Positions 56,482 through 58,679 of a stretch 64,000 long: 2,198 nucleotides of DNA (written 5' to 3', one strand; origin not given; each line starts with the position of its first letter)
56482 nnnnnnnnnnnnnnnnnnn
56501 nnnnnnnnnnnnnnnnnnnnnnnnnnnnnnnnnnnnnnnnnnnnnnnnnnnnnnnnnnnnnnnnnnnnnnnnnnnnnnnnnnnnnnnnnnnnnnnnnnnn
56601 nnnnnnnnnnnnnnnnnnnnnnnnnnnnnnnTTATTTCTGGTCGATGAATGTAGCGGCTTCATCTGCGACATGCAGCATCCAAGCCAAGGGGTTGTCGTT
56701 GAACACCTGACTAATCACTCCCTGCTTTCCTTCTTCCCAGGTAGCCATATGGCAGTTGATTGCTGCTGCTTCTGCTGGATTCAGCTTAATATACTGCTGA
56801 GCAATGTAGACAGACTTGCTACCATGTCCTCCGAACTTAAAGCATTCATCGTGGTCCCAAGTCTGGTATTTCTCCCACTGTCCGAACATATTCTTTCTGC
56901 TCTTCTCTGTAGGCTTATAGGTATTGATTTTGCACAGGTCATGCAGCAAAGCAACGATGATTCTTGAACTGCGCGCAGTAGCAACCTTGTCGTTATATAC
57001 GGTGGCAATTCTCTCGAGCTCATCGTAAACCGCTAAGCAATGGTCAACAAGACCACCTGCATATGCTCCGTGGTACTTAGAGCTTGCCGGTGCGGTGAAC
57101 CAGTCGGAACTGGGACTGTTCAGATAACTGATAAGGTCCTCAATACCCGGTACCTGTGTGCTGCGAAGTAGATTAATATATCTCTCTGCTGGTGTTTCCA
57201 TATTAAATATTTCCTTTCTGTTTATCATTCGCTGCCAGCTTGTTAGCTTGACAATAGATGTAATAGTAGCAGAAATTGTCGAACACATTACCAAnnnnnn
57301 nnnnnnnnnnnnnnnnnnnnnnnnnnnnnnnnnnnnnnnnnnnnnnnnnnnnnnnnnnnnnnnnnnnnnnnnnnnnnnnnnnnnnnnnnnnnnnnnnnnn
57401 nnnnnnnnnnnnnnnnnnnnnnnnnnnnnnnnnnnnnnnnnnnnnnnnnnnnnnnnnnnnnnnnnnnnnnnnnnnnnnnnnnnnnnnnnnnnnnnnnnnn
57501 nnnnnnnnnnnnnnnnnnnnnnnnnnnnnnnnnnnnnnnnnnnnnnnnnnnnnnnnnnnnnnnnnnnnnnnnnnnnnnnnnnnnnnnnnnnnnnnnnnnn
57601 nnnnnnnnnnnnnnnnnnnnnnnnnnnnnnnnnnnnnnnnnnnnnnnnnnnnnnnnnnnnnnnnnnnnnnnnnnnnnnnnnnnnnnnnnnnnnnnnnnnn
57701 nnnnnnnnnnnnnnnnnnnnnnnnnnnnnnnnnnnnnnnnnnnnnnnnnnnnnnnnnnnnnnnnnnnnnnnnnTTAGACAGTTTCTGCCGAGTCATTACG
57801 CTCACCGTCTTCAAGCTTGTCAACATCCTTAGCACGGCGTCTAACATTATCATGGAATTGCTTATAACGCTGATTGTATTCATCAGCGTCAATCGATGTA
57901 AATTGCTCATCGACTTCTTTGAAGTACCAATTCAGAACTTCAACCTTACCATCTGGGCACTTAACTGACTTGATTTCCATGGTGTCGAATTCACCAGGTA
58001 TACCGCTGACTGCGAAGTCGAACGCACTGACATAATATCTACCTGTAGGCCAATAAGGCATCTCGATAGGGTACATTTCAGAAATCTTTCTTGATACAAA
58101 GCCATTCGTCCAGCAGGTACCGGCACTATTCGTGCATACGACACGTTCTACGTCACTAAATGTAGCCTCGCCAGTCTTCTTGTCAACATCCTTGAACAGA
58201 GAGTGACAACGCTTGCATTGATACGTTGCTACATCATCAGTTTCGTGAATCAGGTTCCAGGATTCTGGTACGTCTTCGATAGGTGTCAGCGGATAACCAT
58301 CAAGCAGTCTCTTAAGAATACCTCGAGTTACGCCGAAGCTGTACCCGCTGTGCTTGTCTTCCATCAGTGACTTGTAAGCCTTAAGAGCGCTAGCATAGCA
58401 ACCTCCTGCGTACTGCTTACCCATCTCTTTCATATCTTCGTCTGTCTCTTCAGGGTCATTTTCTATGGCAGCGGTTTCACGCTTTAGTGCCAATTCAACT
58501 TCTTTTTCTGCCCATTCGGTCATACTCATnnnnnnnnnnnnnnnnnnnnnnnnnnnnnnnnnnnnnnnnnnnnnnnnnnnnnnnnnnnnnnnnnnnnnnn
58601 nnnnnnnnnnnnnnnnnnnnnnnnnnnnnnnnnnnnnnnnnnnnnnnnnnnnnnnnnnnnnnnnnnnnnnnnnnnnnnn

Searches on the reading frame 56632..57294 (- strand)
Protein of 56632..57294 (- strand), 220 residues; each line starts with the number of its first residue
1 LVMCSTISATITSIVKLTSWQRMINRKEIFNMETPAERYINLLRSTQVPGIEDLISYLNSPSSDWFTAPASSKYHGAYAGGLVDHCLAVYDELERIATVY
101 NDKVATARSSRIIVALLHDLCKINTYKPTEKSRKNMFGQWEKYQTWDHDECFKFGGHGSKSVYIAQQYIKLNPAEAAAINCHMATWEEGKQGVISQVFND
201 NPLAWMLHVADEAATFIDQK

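Call 71: search_protein_families(library=pfam, proteins=[window:56632-57294:-], max_evalue=0.001)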
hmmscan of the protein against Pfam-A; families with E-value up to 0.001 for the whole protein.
window:56632-57294:- (220 aa): 1 family
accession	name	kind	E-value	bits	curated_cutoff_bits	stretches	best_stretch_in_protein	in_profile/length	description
PF01966.28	HD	-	3e-05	24.7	22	1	83-187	2-90/116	HD domain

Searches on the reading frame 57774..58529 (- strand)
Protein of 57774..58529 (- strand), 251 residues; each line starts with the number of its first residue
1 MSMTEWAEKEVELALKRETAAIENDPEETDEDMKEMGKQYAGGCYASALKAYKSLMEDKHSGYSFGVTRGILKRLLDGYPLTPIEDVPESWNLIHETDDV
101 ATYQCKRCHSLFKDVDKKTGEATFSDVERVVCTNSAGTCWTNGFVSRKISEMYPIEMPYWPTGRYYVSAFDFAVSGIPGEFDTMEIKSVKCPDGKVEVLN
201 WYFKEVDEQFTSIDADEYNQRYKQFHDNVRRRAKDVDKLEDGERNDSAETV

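Call 18: search_protein_families(library=pfam, proteins=[window:57774-58529:-], max_evalue=0.01)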
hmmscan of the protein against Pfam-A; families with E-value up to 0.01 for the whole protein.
window:57774-58529:- (251 aa): 1 family
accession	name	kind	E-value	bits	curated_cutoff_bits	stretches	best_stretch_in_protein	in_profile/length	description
PF25185.1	Tad3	-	4.2e-23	81.8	27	1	1-133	1-110/119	Type I Thoeris inhibitor Tad3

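Call 69: search_protein_families(library=padloc, proteins=[window:57774-58529:-], max_evalue=0.001)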
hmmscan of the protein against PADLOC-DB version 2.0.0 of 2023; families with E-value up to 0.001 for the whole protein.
window:57774-58529:- (251 aa): 0 families
